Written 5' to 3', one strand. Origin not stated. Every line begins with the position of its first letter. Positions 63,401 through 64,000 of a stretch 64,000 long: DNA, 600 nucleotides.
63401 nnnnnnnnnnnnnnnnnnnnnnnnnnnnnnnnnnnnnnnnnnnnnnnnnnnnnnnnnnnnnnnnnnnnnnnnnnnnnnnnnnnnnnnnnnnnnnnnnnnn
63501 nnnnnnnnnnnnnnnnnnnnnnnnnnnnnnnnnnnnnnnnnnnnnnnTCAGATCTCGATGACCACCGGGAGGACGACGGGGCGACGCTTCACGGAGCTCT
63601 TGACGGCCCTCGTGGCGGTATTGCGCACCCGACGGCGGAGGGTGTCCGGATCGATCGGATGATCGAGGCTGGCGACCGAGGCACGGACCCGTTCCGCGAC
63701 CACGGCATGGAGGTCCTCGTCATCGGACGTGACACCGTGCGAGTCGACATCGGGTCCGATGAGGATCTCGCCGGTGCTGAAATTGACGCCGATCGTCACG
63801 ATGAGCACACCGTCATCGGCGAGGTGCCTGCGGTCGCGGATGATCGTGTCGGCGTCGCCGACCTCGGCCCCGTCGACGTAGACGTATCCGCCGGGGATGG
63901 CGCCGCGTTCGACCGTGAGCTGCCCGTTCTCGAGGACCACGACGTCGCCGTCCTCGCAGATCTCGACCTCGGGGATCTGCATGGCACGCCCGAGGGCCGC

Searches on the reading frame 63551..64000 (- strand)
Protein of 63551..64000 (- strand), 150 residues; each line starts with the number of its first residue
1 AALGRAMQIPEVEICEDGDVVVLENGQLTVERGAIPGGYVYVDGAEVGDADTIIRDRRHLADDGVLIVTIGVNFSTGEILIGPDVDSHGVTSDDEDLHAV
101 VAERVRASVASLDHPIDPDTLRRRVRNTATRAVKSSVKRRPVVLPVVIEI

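Call 71: search_protein_families(library=pfam, proteins=[window:63551-64000:-], max_evalue=0.001)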
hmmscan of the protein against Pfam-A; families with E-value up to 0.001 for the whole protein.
window:63551-64000:- (150 aa): 1 family
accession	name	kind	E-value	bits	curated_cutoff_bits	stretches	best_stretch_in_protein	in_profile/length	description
PF17770.6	RNase_J_C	-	9.4e-19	68.7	23.8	1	53-150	1-102/102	Ribonuclease J C-terminal domain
